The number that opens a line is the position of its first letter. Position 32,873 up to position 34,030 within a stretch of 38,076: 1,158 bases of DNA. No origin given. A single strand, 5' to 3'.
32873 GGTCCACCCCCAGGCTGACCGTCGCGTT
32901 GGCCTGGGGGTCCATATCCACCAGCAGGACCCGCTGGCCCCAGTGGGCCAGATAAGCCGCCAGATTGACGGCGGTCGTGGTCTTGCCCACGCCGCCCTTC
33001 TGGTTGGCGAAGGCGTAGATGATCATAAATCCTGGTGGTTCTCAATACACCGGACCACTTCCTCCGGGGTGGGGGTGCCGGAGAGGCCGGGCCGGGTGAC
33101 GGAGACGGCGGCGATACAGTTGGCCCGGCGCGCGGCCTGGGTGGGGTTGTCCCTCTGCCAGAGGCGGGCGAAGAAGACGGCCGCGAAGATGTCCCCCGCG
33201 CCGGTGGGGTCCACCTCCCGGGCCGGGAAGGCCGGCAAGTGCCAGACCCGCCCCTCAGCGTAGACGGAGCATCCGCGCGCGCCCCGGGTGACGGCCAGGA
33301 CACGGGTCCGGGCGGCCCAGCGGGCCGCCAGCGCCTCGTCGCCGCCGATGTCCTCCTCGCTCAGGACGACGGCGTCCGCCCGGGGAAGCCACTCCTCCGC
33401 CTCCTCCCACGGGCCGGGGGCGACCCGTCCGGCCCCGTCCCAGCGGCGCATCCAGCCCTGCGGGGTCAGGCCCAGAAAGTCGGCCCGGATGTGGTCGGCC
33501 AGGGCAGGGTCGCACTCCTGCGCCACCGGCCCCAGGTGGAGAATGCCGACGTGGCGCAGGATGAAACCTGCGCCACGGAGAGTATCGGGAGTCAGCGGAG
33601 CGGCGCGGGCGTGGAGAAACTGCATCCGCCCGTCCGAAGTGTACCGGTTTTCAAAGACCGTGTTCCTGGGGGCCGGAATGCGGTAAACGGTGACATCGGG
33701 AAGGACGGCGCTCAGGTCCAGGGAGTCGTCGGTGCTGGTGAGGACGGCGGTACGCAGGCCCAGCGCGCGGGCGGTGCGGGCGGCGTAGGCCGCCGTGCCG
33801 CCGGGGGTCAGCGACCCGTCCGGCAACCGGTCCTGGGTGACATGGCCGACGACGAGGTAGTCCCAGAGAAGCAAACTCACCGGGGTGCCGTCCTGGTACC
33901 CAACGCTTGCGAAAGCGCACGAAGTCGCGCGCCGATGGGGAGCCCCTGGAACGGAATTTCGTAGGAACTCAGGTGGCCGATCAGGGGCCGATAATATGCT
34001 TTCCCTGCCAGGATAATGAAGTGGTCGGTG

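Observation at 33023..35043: Glycosylase / DUF6884-like / PfkB-kinase module translationally chained onto parAB at the position usually held by mnmG-rsmG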

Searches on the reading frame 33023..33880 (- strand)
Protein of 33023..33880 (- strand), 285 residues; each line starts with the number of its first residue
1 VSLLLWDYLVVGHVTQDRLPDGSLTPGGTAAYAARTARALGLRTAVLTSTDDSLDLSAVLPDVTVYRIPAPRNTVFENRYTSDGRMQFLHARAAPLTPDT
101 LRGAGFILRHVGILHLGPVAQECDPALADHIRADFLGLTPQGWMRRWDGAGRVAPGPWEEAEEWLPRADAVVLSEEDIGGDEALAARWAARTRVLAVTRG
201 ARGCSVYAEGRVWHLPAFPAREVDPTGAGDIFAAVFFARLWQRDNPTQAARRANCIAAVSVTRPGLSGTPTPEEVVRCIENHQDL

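Call 3: search_protein_families(library=pfam, proteins=[window:33023-33880:-], max_evalue=0.01)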
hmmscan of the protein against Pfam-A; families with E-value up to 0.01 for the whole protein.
window:33023-33880:- (285 aa): 1 family
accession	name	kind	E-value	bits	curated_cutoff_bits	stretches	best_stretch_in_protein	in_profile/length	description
PF00294.29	PfkB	-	7.6e-19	68.6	25.8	1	160-268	193-297/302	pfkB family carbohydrate kinase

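Call 4: search_protein_families(library=ncbifam, proteins=[window:33023-33880:-], max_evalue=0.01)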
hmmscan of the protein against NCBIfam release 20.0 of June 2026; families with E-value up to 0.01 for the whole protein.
window:33023-33880:- (285 aa): 17 families
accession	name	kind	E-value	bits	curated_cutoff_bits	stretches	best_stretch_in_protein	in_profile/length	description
TIGR02152.1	D_ribokin_bact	equivalog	3.5e-14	52.8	299.65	1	192-275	212-296/298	ribokinase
NF049991.1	TagKinase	equivalog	1.7e-12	46.8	420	1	164-281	198-317/321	tagatose kinase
NF053626.1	RibKinHalex1628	equivalog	2.9e-12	46.7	330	1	164-279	173-291/293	ATP-dependent ribose-1-phosphate kinase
TIGR04382.1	myo_inos_iolC_N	equivalog_domain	5.5e-12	45.6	300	1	181-276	209-306/309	5-dehydro-2-deoxygluconokinase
NF041332.1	KDG_KDGal_kin_Halo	equivalog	1.1e-10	41.5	440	1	182-282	215-313/320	bifunctional 2-dehydro-3-deoxygluconokinase/2-dehydro-3-deoxygalactonokinase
TIGR02198.1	rfaE_dom_I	equivalog_domain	2.3e-09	36.8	345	1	189-269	224-305/315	D-glycero-beta-D-manno-heptose-7-phosphate kinase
NF040938.1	KDG_KDGal_kin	equivalog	4.6e-09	35.8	400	1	180-273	203-297/305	bifunctional 2-dehydro-3-deoxygluconokinase/2-dehydro-3-deoxygalactonokinase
NF008353.0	PRK11142.1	equivalog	4.5e-08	33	341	1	193-281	216-305/307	ribokinase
TIGR03168.1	1-PFK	subfamily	6.4e-08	31.8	216.4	1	190-275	211-295/305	hexose kinase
NF006957.1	PRK09434.1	equivalog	2e-07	30.8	450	1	190-258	210-278/302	fructokinase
TIGR03828.1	pfkB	equivalog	8.4e-07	28.3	292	1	190-274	211-294/305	1-phosphofructokinase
NF041164.1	NucKinThplmales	equivalog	2.7e-06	26.8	450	1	194-262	204-273/295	nucleoside kinase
NF008454.0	PRK11316.1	equivalog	5.9e-06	25.2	521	1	192-283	225-316/475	bifunctional D-glycero-beta-D-manno-heptose-7-phosphate kinase/D-glycero-beta-D-manno-heptose 1-phosphate adenylyltransferase HldE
NF047869.1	myo_kin_aldol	exception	1e-05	24.2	600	1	163-281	201-333/586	bifunctional 5-dehydro-2-deoxygluconokinase/5-dehydro-2-deoxyphosphogluconate aldolase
NF052444.1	DhDoxglucKinKdgK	equivalog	0.00021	20.8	400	1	193-264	221-293/303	2-dehydro-3-deoxygluconokinase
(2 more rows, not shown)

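Call 19: search_protein_families(library=padloc, proteins=[window:33023-33880:-], max_evalue=0.1)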
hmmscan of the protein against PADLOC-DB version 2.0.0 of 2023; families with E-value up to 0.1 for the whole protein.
window:33023-33880:- (285 aa): 0 families

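Call 27: find_homologous_proteins(query=window:33023-33880:-)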
Query window:33023-33880:- (285 aa): 4461 proteins with E <= 0.001 among 8000 candidates; the best 120 are listed.
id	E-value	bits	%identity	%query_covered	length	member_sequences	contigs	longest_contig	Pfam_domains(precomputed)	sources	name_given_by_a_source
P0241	1.6e-189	646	100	100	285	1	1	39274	PF00294.30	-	-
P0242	5.3e-175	599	92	100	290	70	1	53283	PF00294.30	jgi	jgi:sugar/nucleoside kinase (ribokinase family)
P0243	4.2e-167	573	92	96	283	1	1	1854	PF00294.30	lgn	-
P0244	2.2e-162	557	86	98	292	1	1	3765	PF00294.30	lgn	-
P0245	8.7e-162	555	87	97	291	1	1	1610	PF00294.30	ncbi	ncbi:MAG: PfkB family carbohydrate kinase [Anaerolineae bacterium]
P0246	4.6e-158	543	85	97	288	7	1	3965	PF00294.30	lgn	-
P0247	4.8e-158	543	88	96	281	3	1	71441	PF00294.30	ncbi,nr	ncbi:MAG: ribokinase [Thermoflexales bacterium]|nr:ribokinase [Thermoflexales bacterium]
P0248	1.4e-156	538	85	96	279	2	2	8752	PF00294.30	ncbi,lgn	-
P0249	5.4e-156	536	83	97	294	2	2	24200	PF00294.30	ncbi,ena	-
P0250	2.4e-155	534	84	97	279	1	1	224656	PF00294.30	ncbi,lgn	-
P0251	2.1e-153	528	83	97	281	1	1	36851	PF00294.30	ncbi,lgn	-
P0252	8.9e-153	526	85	96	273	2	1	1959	PF00294.30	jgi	jgi:sugar/nucleoside kinase (ribokinase family)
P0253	3.9e-151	520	83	99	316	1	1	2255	PF00294.30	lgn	-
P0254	1.5e-149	515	80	100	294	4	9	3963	PF00294.30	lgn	-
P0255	3.9e-147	507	84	96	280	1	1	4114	PF00294.30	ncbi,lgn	-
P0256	6.4e-144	497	69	97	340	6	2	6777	PF00294.30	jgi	jgi:sugar/nucleoside kinase (ribokinase family)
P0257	1.6e-140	485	80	96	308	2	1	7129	PF00294.30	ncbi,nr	ncbi:MAG: PfkB family carbohydrate kinase, partial [Anaerolineae bacterium]|nr:PfkB family carbohydr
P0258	6.3e-140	484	76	92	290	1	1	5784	PF00294.30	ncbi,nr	ncbi:MAG: PfkB family carbohydrate kinase [Anaerolineae bacterium]|nr:PfkB family carbohydrate kinas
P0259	3.3e-136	471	78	95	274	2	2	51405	PF00294.30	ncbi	-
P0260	3.3e-132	458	76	96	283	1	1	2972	PF00294.30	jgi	jgi:sugar/nucleoside kinase (ribokinase family)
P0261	7.6e-132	457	74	97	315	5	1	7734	PF00294.30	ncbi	-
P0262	2.4e-127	442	74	96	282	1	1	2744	PF00294.30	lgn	-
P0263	4.9e-118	412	69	98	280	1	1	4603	PF00294.30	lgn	-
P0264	2.2e-109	383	64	98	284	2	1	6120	PF00294.30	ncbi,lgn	-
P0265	2.1e-106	373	68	94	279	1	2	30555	PF00294.30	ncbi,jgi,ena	-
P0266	2.6e-105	370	64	95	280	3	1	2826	PF00294.30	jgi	jgi:sugar/nucleoside kinase (ribokinase family)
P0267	3.9e-105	369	63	95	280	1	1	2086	PF00294.30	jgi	jgi:sugar/nucleoside kinase (ribokinase family)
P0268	6.1e-104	365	67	94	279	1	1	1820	PF00294.30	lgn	-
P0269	6.4e-104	365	64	97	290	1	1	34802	PF00294.30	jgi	-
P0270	1.1e-103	365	64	95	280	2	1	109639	PF00294.30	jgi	-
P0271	2.5e-103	363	62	98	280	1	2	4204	PF00294.30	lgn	-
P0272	6.8e-102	359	63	95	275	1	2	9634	PF00294.30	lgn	-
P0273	1.8e-100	354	62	98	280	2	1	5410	PF00294.30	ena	-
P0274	1.4e-98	348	60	98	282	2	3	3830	PF00294.30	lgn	-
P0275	2.3e-98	347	62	95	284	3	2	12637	PF00294.30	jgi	jgi:sugar/nucleoside kinase (ribokinase family)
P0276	2.2e-97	344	61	98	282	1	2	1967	PF00294.30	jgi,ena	-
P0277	3.3e-97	343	59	95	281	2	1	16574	PF00294.30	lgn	-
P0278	3.8e-97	343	60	98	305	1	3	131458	PF00294.30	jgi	-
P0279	8.9e-97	342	59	95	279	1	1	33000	PF00294.30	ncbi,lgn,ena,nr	ncbi:MAG TPA: ribokinase [Chloroflexi bacterium]|nr:ribokinase [Chloroflexota bacterium]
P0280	2.4e-96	341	84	65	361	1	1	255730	PF00294.30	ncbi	-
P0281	3.1e-96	340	61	95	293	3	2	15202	PF00294.30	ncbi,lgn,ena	-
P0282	4.0e-96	340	61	95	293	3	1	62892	PF00294.30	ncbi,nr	ncbi:MAG TPA: ribokinase [Thermoflexia bacterium]|nr:ribokinase [Thermoflexia bacterium]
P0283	1.2e-95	338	61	96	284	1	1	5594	PF00294.30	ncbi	-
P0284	3.7e-95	337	60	96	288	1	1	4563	PF00294.30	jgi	jgi:sugar/nucleoside kinase (ribokinase family)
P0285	1.1e-94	335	60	95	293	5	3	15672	PF00294.30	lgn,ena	-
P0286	3.4e-94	333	62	91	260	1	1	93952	PF00294.30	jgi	-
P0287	3.2e-93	330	60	95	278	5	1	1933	PF00294.30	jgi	-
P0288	5.0e-93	330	57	98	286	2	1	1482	PF00294.30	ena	-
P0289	6.7e-93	329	57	96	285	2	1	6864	PF00294.30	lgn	-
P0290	7.3e-93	329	59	95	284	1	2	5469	PF00294.30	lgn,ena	-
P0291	9.0e-93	329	59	98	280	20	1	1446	PF00294.30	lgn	-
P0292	1.1e-92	329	57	98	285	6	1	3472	PF00294.30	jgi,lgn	jgi:sugar/nucleoside kinase (ribokinase family)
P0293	1.1e-92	328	58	97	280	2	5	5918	PF00294.30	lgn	-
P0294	1.3e-92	328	60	95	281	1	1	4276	PF00294.30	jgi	-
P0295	2.1e-92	328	59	97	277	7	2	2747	PF00294.30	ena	-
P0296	4.6e-92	326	58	96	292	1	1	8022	PF00294.30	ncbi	-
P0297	4.8e-92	326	60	95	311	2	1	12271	PF00294.30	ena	-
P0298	8.1e-92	326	59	95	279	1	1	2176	PF00294.30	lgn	-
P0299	1.4e-91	325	58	94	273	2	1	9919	PF00294.30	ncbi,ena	-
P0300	1.7e-91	325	58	95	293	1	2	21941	PF00294.30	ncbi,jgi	ncbi:MAG: PfkB family carbohydrate kinase [Anaerolineae bacterium]|jgi:sugar/nucleoside kinase (ribo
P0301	2.7e-91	324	56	95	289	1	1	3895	PF00294.30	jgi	jgi:sugar/nucleoside kinase (ribokinase family)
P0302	3.5e-91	324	58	97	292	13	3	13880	PF00294.30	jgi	-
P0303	4.0e-91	323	58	97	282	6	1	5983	PF00294.30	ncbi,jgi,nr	ncbi:MAG: ribokinase [Chloroflexi bacterium]|jgi:sugar/nucleoside kinase (ribokinase family)|nr:ribo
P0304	4.1e-91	323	62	97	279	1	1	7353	PF00294.30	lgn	-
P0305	7.2e-91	323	58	95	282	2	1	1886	PF00294.30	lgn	-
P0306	7.5e-91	322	60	95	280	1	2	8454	PF00294.30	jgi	jgi:sugar/nucleoside kinase (ribokinase family)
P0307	9.1e-91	322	59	95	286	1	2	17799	PF00294.30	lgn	-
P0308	1.4e-90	322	60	95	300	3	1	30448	PF00294.30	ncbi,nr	ncbi:MAG: ribokinase [Anaerolineae bacterium]|nr:ribokinase [Anaerolineae bacterium]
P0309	1.7e-90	321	61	95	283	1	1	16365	PF00294.30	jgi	jgi:sugar/nucleoside kinase (ribokinase family)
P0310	1.8e-90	321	59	95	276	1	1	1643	PF00294.30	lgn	-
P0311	1.8e-90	321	59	98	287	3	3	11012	PF00294.30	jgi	-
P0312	2.1e-90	321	58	95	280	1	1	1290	PF00294.30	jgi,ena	-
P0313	3.2e-90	320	58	96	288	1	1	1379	PF00294.30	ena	-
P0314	3.7e-90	320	58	98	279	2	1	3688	PF00294.30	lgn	-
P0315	4.1e-90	320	59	96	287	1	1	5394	PF00294.30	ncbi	-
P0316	4.6e-90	320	57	96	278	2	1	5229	PF00294.30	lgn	-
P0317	6.4e-90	319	58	97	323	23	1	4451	PF00294.30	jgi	jgi:sugar/nucleoside kinase (ribokinase family)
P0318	1.4e-89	318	58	96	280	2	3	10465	PF00294.30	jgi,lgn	-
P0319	1.4e-89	318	60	95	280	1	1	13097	PF00294.30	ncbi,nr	ncbi:MAG: ribokinase [Chloroflexi bacterium]|nr:ribokinase [Chloroflexota bacterium]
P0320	1.6e-89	318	59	97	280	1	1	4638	PF00294.30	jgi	-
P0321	1.6e-89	318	58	95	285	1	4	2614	PF00294.30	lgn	-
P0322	1.9e-89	318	58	95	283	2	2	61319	PF00294.30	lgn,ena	-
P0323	2.1e-89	318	58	95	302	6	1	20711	PF00294.30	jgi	-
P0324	2.5e-89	317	58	95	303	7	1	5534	PF00294.30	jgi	jgi:sugar/nucleoside kinase (ribokinase family)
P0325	3.0e-89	317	59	95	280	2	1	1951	PF00294.30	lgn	-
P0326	3.1e-89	317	57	97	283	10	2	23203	PF00294.30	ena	-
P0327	3.7e-89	317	55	98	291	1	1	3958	PF00294.30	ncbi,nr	ncbi:MAG: PfkB family carbohydrate kinase [Anaerolineae bacterium]|nr:PfkB family carbohydrate kinas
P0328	3.8e-89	317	57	96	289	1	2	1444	PF00294.30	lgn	-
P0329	5.9e-89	316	57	97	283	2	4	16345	PF00294.30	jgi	jgi:sugar/nucleoside kinase (ribokinase family)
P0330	5.9e-89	316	59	95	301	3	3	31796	PF00294.30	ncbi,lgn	-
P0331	7.2e-89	316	61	96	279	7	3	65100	PF00294.30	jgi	-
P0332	7.3e-89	316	59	95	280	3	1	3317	PF00294.30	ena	-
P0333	9.5e-89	316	59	97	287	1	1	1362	PF00294.30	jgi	jgi:sugar/nucleoside kinase (ribokinase family)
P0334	1.2e-88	315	56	95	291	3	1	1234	PF00294.30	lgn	-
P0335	1.2e-88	315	57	97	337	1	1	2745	PF00294.30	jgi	jgi:sugar/nucleoside kinase (ribokinase family)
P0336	1.3e-88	315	56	95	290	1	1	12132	PF00294.30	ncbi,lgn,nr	ncbi:MAG: ribokinase [Anaerolineae bacterium]|nr:ribokinase [Anaerolineae bacterium]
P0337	1.4e-88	315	57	95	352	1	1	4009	PF00294.30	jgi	jgi:sugar/nucleoside kinase (ribokinase family)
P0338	1.4e-88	315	58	95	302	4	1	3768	PF00294.30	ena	-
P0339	1.6e-88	315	59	95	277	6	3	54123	PF00294.30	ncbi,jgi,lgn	-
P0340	1.8e-88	315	58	97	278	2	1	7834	PF00294.30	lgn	-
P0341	2.6e-88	314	58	95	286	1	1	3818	PF00294.30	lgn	-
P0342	2.6e-88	314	55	97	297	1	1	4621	PF00294.30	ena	-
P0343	4.2e-88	313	58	95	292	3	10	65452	PF00294.30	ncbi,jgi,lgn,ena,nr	ncbi:MAG TPA: ribokinase [Thermoflexia bacterium]|nr:ribokinase [Thermoflexia bacterium]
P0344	4.9e-88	313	55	98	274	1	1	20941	PF00294.30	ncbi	-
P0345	5.1e-88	313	57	95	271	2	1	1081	PF00294.30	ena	-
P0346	7.3e-88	313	58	95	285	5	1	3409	PF00294.30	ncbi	-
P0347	7.5e-88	313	58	95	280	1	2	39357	PF00294.30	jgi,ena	-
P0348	7.7e-88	313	58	96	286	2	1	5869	PF00294.30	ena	-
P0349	8.1e-88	312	56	100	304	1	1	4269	PF00294.30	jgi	jgi:sugar/nucleoside kinase (ribokinase family)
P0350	8.4e-88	312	58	95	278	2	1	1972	PF00294.30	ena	-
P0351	1.3e-87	312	54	99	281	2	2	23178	PF00294.30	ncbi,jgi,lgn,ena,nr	ncbi:MAG TPA: ribokinase [Chloroflexi bacterium]|nr:ribokinase [Chloroflexota bacterium]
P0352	1.5e-87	312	57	96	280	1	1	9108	PF00294.30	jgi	jgi:sugar/nucleoside kinase (ribokinase family)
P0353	1.5e-87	312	57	98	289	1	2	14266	PF00294.30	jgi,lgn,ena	-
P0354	1.8e-87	311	59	95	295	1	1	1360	PF00294.30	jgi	jgi:sugar/nucleoside kinase (ribokinase family)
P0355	2.3e-87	311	57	96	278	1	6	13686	PF00294.30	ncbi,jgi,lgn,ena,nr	ncbi:MAG: ribokinase [Chloroflexi bacterium]|nr:MAG: ribokinase [Chloroflexota bacterium]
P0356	2.9e-87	311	57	95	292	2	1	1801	PF00294.30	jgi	jgi:sugar/nucleoside kinase (ribokinase family)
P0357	3.0e-87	311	56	97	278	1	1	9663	PF00294.30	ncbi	-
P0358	3.2e-87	311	58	95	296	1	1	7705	PF00294.30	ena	-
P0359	3.4e-87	310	56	97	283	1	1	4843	PF00294.30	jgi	jgi:sugar/nucleoside kinase (ribokinase family)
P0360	4.1e-87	310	58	95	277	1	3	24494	PF00294.30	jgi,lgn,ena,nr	nr:ribokinase [Anaerolineae bacterium]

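Call 29: find_encoding_contigs(protein=P0247, flank=5000, max_places=1)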
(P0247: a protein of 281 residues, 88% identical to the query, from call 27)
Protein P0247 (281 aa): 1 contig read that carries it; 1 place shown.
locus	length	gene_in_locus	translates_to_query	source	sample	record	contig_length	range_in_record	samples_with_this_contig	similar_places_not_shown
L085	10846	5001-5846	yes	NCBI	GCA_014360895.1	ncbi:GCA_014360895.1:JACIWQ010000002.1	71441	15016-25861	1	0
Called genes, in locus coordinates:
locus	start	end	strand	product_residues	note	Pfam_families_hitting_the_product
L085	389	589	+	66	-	PF00468:Ribosomal_L34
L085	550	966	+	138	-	PF00825:Ribonuclease_P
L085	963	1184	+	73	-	PF01809:YidD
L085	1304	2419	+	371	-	PF01011:PQQ (faint), PF25293:Beta-prop_EMC1_N (faint), PF07774:EMC1_C (faint), PF25292:Beta-prop_CGLA (faint), PF13570:Beta-prop_ACSF4, PF13360:PQQ_2, PF13570:Beta-prop_ACSF4, PF13360:PQQ_2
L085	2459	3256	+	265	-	PF02096:60KD_IMP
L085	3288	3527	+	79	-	PF04255:DUF433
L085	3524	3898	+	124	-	PF18478:PIN_10, PF18480:DUF5615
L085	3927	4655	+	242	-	PF14804:Jag_N, PF13083:KH_KhpA-B (weak), PF01424:R3H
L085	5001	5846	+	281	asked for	PF00294:PfkB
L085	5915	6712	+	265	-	PF00142:Fer4_NifH, PF01656:CbiA, PF02374:ArsA_ATPase (weak), PF06564:CBP_BcsQ, PF09140:MipZ (weak), PF10609:ParA (weak), PF13614:AAA_31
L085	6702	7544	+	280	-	PF02195:ParB_N, PF17762:HTH_ParB, PF23552:ParB_C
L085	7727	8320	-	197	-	PF01206:TusA, PF02635:DsrE (weak)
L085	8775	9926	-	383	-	PF00266:Aminotran_5, PF01212:Beta_elim_lyase, PF00155:Aminotran_1_2, PF01053:Cys_Met_Meta_PP (weak)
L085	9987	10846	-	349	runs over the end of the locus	-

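Call 30: find_encoding_contigs(protein=P0250, flank=5000, max_places=1)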
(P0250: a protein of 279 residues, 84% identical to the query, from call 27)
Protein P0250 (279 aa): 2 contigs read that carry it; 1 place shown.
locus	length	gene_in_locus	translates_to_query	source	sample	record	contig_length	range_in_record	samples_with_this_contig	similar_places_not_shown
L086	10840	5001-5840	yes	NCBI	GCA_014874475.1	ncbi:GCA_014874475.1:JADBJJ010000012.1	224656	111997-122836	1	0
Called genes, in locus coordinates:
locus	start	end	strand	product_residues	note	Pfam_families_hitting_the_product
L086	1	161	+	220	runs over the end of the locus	PF00923:TAL_FSA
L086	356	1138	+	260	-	PF00175:NAD_binding_1 (weak), PF10418:DHODB_Fe-S_bind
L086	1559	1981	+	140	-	PF00825:Ribonuclease_P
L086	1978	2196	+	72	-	PF01809:YidD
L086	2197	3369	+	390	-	PF01011:PQQ (faint), PF25292:Beta-prop_CGLA (faint), PF25293:Beta-prop_EMC1_N (faint), PF13360:PQQ_2, PF13570:Beta-prop_ACSF4, PF13360:PQQ_2, PF13570:Beta-prop_ACSF4, PF13360:PQQ_2, +1 more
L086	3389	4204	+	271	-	PF02096:60KD_IMP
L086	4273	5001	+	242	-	PF14804:Jag_N, PF01424:R3H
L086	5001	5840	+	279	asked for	PF00294:PfkB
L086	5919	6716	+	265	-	PF00142:Fer4_NifH, PF01656:CbiA, PF02374:ArsA_ATPase (weak), PF06564:CBP_BcsQ, PF09140:MipZ, PF10609:ParA (weak), PF13614:AAA_31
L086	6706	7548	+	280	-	PF02195:ParB_N, PF17762:HTH_ParB, PF23552:ParB_C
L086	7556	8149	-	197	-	PF01206:TusA, PF02635:DsrE (weak)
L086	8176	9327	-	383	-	PF00155:Aminotran_1_2, PF00266:Aminotran_5, PF01212:Beta_elim_lyase (weak)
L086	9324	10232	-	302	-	PF00586:AIRS, PF02769:AIRS_C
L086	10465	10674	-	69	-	PF01206:TusA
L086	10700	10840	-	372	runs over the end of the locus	PF04143:Sulf_transp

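Call 31: find_encoding_contigs(protein=P0270, flank=5000, max_places=1)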
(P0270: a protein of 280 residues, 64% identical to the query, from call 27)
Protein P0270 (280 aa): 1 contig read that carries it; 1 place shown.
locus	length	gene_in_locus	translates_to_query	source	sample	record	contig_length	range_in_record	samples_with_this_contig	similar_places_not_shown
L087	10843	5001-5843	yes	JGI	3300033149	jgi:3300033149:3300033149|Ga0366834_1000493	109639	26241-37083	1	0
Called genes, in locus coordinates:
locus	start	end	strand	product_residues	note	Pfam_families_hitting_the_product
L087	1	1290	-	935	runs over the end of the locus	PF00933:Glyco_hydro_3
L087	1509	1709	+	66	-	PF00468:Ribosomal_L34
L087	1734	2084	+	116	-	PF00825:Ribonuclease_P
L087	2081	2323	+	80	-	PF01809:YidD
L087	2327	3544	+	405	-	PF01011:PQQ (faint), PF13360:PQQ_2, PF25292:Beta-prop_CGLA (faint), PF13570:Beta-prop_ACSF4, PF13360:PQQ_2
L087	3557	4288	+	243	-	PF02096:60KD_IMP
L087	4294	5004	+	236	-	PF14804:Jag_N, PF13083:KH_KhpA-B (weak), PF01424:R3H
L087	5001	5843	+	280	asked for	PF00294:PfkB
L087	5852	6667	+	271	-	PF00142:Fer4_NifH (weak), PF01656:CbiA, PF02374:ArsA_ATPase, PF06564:CBP_BcsQ, PF09140:MipZ (weak), PF10609:ParA, PF13614:AAA_31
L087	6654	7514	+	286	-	PF02195:ParB_N, PF17762:HTH_ParB, PF23552:ParB_C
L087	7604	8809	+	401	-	PF00557:Peptidase_M24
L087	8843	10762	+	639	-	PF00496:SBP_bac_5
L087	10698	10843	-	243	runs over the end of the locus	PF01904:DUF72 (weak)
